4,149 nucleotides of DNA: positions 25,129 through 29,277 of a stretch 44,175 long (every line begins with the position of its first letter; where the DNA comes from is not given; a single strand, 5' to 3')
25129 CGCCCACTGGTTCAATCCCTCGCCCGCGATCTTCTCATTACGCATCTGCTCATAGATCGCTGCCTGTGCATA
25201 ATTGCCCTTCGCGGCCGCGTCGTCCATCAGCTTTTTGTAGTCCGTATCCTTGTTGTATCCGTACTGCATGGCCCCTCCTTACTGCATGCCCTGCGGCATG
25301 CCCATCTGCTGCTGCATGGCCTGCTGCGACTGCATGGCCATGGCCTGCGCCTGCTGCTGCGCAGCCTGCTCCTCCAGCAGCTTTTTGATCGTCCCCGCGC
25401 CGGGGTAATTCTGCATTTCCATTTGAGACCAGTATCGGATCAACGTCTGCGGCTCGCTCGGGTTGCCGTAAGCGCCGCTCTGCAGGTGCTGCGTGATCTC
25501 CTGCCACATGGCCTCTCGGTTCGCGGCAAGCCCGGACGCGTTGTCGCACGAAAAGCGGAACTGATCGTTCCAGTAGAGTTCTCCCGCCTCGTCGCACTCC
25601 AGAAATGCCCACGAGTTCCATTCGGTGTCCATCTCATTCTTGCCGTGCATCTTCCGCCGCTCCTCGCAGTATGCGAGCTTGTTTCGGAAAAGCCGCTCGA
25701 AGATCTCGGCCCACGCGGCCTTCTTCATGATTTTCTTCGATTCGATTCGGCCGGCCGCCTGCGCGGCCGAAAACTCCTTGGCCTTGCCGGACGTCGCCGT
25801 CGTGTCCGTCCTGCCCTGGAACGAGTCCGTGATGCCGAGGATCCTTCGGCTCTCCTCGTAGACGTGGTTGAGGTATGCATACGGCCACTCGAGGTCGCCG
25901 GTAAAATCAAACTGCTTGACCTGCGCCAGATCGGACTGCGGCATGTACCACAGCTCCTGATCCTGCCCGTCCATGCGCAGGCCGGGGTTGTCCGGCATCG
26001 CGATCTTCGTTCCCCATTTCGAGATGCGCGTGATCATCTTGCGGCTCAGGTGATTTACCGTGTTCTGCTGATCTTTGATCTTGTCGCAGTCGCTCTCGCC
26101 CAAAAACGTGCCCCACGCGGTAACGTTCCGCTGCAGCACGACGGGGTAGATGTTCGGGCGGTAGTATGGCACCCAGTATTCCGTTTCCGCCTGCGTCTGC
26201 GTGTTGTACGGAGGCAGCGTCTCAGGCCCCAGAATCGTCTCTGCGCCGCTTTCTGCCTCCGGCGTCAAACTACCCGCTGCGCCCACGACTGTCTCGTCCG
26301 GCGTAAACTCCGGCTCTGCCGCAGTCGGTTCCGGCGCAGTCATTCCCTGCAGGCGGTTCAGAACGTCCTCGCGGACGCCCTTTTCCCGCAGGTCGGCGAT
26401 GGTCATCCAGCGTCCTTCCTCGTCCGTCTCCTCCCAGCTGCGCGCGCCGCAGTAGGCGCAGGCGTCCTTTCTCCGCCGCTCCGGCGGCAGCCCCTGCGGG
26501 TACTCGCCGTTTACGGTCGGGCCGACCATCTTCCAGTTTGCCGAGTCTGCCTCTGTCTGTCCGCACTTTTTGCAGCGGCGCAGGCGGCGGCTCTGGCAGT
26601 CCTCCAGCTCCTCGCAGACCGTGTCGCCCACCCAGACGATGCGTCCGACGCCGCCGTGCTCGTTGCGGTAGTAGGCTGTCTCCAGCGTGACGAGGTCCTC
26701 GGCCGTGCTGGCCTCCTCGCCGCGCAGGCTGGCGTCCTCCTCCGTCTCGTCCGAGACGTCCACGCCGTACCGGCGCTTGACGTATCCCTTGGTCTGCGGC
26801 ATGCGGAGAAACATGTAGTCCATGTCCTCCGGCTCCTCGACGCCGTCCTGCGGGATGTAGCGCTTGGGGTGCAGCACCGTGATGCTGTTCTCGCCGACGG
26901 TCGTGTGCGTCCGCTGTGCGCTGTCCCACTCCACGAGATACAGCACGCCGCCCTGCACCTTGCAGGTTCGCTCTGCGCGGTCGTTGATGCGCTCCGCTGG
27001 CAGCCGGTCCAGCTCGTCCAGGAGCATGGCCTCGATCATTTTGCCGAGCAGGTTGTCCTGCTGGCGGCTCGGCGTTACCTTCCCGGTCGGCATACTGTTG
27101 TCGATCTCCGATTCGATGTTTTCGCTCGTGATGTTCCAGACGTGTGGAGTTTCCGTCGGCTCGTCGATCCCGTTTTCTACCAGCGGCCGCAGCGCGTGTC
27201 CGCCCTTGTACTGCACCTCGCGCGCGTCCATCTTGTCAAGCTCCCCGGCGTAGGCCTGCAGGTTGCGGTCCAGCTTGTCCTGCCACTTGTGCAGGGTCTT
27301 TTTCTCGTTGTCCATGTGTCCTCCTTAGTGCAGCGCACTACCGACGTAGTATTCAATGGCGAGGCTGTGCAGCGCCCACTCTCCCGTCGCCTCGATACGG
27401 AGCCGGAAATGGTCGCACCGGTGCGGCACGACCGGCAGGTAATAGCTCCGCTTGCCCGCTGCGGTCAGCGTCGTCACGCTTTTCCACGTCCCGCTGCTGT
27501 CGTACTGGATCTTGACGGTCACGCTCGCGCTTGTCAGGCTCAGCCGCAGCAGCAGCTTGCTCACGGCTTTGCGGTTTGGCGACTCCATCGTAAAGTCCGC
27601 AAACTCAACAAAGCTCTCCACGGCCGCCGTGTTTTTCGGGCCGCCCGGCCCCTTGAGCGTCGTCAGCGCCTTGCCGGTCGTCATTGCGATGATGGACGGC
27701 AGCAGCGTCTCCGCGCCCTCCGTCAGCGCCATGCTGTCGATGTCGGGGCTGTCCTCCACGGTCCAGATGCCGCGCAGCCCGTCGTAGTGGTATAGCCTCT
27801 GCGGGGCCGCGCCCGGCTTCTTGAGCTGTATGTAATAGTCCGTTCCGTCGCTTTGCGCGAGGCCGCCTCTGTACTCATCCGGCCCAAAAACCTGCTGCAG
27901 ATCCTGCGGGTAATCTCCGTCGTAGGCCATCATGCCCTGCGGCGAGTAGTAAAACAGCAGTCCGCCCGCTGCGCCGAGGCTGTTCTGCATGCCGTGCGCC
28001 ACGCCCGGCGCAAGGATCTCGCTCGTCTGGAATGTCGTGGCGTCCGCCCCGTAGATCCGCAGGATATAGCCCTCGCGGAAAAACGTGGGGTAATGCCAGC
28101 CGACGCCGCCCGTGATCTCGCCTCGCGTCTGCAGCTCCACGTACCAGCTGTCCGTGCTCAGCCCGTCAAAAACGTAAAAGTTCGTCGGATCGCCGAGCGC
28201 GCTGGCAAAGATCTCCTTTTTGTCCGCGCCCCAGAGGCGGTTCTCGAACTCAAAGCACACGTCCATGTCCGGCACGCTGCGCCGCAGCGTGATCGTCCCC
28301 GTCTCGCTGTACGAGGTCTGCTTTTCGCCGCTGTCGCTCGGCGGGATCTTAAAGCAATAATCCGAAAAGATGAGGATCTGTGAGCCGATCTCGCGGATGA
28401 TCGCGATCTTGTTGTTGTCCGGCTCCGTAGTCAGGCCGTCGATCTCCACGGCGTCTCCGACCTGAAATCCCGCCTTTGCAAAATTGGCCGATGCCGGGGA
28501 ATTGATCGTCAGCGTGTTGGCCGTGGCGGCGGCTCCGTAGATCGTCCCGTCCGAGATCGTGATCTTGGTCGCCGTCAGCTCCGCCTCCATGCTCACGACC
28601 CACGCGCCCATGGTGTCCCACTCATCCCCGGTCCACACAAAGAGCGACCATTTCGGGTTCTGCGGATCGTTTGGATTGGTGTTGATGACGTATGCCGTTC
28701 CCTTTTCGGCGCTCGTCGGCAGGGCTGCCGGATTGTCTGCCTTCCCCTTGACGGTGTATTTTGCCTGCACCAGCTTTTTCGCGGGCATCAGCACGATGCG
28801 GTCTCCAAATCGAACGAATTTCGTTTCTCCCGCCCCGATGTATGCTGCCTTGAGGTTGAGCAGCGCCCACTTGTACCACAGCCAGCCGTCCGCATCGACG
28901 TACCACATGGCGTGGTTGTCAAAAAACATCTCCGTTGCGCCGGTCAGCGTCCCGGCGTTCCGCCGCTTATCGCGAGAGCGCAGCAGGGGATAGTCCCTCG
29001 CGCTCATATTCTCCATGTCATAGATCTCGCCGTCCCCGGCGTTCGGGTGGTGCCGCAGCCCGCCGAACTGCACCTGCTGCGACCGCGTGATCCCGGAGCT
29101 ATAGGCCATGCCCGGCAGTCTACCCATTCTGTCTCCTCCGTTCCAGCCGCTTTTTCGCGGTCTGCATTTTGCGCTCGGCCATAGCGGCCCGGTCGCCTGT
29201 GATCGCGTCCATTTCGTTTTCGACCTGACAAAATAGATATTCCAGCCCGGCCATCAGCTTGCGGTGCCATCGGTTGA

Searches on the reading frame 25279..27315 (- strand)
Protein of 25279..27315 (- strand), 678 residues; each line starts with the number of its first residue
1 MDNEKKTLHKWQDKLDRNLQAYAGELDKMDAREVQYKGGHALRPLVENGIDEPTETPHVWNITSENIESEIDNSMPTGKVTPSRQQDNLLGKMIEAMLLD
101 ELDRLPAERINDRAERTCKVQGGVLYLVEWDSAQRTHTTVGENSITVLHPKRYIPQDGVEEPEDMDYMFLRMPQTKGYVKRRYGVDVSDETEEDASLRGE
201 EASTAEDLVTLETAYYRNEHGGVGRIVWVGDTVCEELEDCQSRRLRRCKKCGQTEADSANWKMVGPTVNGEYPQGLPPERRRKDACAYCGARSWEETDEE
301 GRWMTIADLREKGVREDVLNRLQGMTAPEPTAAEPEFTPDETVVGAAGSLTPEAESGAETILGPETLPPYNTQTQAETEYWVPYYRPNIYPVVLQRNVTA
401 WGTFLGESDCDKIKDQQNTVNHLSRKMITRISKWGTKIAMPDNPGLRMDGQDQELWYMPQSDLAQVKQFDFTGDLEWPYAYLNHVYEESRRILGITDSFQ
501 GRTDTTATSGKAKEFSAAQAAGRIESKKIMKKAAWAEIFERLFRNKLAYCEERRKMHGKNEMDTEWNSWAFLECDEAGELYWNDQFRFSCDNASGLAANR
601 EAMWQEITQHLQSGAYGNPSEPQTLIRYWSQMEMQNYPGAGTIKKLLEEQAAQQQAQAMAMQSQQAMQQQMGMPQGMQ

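Call 6: search_protein_families(library=pfam, proteins=[window:25279-27315:-], max_evalue=0.01)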
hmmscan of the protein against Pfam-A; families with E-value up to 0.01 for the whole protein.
window:25279-27315:- (678 aa): 1 family
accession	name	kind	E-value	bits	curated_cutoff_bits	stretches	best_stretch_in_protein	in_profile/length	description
PF23899.1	SU10_portal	-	1.9e-05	23.8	30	1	402-669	324-589/593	Phage SU10 portal protein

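Call 10: search_protein_families(library=phrogs, proteins=[window:25279-27315:-], max_evalue=0.001)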
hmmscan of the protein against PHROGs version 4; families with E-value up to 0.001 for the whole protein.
window:25279-27315:- (678 aa): 1 family
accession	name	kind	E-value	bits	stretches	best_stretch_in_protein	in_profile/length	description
phrog_156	-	head and packaging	8e-31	108.1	1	4-673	8-594/681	portal protein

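Call 13: search_dna_similar(query=window:25279-27315:-, collection=phages, mode=protein, max_rows=15)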
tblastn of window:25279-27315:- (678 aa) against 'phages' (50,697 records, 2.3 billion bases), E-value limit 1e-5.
Records with a match: 2; places in all: 2; records where one place covers at least 80% of the query: 2.
Best place of each record, by identity: <60% 2.
By first word of the organism name: Bacteriophage 2.
By host as written in the record: - 2.
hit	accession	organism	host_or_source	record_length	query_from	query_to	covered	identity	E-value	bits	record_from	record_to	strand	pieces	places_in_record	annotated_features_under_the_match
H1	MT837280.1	Bacteriophage sp.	human fecal samples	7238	2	649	96%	38.7%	2e-130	430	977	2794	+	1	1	record has no annotation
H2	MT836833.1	Bacteriophage sp.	human fecal samples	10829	1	649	96%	34.7%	6e-114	382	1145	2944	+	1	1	record has no annotation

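Call 52: search_solved_structures(query=window:25279-27315:-, max_evalue=1)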
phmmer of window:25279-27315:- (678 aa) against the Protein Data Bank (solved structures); distinct sequences matched with E-value up to 1: 0.

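Call 105: search_protein_families(library=ncbifam, proteins=[window:25279-27315:-], max_evalue=0.01)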
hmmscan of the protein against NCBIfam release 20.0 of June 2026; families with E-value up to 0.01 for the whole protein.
window:25279-27315:- (678 aa): 0 families

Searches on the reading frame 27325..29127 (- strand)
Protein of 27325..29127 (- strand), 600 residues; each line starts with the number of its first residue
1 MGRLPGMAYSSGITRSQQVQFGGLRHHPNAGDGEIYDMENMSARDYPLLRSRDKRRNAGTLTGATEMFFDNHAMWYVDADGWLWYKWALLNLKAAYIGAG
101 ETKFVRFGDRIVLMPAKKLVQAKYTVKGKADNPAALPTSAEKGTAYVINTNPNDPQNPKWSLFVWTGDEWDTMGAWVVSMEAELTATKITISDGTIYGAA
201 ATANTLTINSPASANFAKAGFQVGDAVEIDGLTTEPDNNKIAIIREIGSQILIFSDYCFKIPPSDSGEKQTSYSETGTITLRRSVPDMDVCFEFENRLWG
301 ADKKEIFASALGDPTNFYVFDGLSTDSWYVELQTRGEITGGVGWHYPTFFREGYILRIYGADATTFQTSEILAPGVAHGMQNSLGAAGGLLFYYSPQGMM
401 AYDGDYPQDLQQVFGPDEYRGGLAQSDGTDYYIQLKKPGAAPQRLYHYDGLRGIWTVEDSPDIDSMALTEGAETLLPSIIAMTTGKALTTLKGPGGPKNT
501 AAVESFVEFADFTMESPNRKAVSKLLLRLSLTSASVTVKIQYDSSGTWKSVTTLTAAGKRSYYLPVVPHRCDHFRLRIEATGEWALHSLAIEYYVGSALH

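Call 6: search_protein_families(library=pfam, proteins=[window:27325-29127:-], max_evalue=0.01)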
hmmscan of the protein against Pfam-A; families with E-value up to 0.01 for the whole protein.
window:27325-29127:- (600 aa): 0 families

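Call 10: search_protein_families(library=phrogs, proteins=[window:27325-29127:-], max_evalue=0.001)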
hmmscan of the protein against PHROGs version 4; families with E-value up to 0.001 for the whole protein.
window:27325-29127:- (600 aa): 1 family
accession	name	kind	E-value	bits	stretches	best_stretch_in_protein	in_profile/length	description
phrog_511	-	head and packaging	1.3e-35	124.1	2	101-597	426-859/862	internal virion protein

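Call 51: search_solved_structures(query=window:27325-29127:-, max_evalue=1)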
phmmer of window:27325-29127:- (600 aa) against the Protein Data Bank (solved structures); distinct sequences matched with E-value up to 1: 0.

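Call 91: search_dna_similar(query=window:27325-29127:-, collection=phages, mode=protein, max_rows=25, max_evalue=0.001)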
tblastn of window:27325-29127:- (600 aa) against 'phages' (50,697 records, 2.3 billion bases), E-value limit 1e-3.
Records with a match: 11; places in all: 11; records where one place covers at least 80% of the query: 5.
Best place of each record, by identity: <60% 11.
By first word of the organism name: Bacteriophage 11.
By host as written in the record: - 11.
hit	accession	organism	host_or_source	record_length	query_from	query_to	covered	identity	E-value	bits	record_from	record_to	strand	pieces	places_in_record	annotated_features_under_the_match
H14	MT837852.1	Bacteriophage sp.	human fecal samples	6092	14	590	96%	30.1%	7e-46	180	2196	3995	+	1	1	record has no annotation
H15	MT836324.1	Bacteriophage sp.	human fecal samples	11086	14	590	96%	29.1%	4e-41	166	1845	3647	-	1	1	record has no annotation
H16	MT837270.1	Bacteriophage sp.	human fecal samples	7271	21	597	96%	28.6%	1e-39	161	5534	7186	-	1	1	record has no annotation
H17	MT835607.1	Bacteriophage sp.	human fecal samples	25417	21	590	95%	28.7%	2e-53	203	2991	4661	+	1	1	record has no annotation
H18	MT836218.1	Bacteriophage sp.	human fecal samples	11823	15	597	97%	27.5%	9e-44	174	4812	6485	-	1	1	record has no annotation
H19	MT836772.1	Bacteriophage sp.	human fecal samples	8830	221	597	63%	30.1%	3e-40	163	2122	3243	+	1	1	record has no annotation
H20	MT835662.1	Bacteriophage sp.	human fecal samples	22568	19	465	75%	24.0%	8e-21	103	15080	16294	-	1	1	record has no annotation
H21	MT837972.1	Bacteriophage sp.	human fecal samples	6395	267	589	54%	32.9%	6e-40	162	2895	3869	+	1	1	record has no annotation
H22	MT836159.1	Bacteriophage sp.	human fecal samples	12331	267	590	54%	31.9%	7e-35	147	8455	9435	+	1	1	record has no annotation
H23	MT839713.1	Bacteriophage sp.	human fecal samples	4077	279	591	52%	31.0%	5e-31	135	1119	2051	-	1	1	record has no annotation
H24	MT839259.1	Bacteriophage sp.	human fecal samples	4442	14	157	24%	28.5%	6e-4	49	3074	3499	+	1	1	record has no annotation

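Call 105: search_protein_families(library=ncbifam, proteins=[window:27325-29127:-], max_evalue=0.01)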
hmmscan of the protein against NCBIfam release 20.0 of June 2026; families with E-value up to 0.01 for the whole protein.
window:27325-29127:- (600 aa): 0 families
